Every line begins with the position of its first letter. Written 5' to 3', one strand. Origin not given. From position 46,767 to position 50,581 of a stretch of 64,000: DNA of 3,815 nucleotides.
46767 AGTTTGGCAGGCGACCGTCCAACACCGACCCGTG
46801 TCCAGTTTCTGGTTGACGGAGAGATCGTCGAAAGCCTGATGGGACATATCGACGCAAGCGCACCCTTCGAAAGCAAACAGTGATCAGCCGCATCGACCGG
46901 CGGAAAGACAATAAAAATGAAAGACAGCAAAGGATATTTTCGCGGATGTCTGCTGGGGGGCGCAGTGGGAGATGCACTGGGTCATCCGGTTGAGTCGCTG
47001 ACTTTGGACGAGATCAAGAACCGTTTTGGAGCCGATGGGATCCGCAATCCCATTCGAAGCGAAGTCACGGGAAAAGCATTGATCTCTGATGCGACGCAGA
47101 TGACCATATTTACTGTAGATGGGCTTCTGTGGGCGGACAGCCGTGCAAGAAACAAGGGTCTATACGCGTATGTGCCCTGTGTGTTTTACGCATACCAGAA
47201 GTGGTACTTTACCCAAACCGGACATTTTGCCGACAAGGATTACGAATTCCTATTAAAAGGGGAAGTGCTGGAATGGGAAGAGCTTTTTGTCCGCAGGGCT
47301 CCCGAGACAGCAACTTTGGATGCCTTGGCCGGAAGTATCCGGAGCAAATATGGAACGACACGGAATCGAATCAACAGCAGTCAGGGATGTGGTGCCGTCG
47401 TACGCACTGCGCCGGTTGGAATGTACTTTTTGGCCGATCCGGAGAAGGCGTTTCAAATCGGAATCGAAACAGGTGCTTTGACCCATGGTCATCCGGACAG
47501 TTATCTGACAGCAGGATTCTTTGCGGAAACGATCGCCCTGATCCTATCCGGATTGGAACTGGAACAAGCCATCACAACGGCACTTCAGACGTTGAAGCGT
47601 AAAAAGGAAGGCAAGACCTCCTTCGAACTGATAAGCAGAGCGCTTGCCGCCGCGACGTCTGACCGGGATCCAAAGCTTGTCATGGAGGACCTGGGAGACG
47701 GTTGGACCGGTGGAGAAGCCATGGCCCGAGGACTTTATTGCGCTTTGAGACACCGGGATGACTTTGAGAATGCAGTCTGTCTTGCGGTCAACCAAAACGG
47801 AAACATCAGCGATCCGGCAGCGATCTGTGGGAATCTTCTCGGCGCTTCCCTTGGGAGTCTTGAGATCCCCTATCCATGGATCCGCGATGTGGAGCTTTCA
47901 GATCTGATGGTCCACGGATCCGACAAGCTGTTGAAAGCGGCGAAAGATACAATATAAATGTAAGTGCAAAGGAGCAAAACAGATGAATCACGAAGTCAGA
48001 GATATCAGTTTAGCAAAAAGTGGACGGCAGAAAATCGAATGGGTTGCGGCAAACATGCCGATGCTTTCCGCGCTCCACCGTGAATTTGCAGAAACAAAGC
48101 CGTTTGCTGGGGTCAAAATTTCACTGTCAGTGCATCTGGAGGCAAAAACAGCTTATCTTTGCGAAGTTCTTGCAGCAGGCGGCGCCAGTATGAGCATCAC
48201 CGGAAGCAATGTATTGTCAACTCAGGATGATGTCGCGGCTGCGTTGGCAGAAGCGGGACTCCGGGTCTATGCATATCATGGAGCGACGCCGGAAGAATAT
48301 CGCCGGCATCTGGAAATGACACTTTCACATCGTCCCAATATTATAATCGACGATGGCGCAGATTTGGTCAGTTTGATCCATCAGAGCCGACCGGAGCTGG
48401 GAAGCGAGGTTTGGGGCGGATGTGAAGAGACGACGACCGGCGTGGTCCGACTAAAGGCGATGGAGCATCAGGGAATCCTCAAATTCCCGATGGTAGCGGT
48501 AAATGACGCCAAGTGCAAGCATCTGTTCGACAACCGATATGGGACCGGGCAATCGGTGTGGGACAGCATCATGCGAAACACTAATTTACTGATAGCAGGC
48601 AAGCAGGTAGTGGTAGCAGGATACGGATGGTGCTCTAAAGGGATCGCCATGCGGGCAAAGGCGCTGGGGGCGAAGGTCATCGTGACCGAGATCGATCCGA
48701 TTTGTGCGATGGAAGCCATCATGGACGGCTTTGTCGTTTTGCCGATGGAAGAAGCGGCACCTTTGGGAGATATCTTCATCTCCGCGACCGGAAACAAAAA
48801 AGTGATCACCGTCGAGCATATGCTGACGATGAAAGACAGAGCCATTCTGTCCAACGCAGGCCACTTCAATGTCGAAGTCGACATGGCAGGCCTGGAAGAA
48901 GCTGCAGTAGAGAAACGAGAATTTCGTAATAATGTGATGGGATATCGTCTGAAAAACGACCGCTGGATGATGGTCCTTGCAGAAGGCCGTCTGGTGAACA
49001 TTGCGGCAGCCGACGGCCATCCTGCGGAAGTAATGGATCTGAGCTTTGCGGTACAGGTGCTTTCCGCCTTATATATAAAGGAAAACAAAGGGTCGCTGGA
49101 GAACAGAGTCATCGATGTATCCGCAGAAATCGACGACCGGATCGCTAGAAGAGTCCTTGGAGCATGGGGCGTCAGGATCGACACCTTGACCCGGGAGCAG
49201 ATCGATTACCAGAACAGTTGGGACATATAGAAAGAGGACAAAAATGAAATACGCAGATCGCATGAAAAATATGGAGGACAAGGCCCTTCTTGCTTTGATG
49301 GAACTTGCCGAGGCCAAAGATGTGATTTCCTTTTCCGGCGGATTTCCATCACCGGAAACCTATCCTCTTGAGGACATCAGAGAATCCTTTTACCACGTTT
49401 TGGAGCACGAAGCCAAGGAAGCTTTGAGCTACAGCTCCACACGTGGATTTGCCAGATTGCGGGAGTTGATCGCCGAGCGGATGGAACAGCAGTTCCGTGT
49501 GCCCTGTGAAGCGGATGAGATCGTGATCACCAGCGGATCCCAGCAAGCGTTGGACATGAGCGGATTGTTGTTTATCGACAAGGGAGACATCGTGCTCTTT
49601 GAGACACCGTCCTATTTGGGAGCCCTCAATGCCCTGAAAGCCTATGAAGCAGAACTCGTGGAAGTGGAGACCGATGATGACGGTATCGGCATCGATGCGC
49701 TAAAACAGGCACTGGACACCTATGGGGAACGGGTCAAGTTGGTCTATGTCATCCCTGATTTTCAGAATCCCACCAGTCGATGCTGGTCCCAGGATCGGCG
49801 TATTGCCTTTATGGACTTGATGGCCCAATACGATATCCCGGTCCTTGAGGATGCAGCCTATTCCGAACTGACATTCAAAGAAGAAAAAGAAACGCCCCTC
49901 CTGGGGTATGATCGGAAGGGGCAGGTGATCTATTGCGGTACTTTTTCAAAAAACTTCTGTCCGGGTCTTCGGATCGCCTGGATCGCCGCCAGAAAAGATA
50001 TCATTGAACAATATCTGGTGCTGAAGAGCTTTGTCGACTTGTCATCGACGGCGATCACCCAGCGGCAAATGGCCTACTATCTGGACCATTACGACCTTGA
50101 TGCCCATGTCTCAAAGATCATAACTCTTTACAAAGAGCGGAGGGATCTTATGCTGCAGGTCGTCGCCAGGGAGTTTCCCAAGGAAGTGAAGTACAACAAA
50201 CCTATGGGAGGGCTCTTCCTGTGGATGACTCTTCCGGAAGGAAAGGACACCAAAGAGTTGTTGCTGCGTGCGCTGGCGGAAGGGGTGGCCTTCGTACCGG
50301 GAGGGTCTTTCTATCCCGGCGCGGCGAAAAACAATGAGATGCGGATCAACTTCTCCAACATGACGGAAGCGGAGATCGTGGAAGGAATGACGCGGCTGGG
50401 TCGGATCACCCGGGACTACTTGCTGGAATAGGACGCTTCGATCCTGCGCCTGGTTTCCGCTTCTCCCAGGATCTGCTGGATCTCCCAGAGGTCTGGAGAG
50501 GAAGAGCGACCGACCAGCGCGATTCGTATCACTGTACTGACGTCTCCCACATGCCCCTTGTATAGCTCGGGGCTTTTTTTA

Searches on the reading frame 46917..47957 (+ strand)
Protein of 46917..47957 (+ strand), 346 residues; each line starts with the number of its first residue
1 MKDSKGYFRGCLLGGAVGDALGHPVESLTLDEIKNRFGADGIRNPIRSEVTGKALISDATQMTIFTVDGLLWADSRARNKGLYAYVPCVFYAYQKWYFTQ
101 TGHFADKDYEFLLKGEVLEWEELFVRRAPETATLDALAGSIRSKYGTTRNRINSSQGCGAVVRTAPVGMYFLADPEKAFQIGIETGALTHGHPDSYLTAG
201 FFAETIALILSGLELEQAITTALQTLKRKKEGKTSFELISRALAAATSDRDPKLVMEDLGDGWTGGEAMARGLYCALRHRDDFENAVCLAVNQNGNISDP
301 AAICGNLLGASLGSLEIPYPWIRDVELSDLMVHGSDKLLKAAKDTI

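Call 64: search_protein_families(library=pfam, proteins=[window:46917-47957:+], max_evalue=0.00001)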
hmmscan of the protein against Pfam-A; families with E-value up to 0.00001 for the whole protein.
window:46917-47957:+ (346 aa): 1 family
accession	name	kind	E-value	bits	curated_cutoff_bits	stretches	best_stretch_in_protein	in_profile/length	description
PF03747.19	ADP_ribosyl_GH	-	1.2e-56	193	26.2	1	10-318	1-285/287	ADP-ribosylglycohydrolase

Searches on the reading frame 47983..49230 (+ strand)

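Call 64: search_protein_families(library=pfam, proteins=[window:47983-49230:+], max_evalue=0.00001)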
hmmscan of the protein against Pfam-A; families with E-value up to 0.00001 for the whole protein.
window:47983-49230:+ (415 aa): 3 families
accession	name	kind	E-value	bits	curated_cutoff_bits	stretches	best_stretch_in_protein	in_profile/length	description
PF05221.23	AdoHcyase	-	3.7e-57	194.2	25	2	3-135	2-139/299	S-adenosyl-L-homocysteine hydrolase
PF00670.27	AdoHcyase_NAD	-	4e-55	186.8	27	1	184-344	1-161/162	S-adenosyl-L-homocysteine hydrolase, NAD binding domain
PF02826.25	2-Hacid_dh_C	-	2.9e-06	27.2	25.1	1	189-296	19-130/178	D-isomer specific 2-hydroxyacid dehydrogenase, NAD binding domain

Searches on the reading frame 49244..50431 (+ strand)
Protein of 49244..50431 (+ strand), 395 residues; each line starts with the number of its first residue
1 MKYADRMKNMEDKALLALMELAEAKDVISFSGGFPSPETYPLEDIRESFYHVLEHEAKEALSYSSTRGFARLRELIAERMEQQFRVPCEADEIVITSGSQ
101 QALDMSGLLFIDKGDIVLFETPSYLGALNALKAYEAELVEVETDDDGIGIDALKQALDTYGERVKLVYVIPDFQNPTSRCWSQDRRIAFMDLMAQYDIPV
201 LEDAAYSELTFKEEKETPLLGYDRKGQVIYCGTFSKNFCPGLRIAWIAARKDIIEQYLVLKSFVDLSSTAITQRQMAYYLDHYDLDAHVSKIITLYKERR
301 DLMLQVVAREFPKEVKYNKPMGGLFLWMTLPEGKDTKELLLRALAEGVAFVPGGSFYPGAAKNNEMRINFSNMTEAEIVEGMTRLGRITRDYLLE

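Call 64: search_protein_families(library=pfam, proteins=[window:49244-50431:+], max_evalue=0.00001)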
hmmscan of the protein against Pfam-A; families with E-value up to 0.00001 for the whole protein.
window:49244-50431:+ (395 aa): 2 families
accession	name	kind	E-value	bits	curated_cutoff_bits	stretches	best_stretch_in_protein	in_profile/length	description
PF00155.27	Aminotran_1_2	-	1.4e-39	136.8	19.7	1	26-384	2-360/361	Aminotransferase class I and II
PF12897.13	Asp_aminotransf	-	1.3e-09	37.8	27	1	118-382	128-402/421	Aspartate amino-transferase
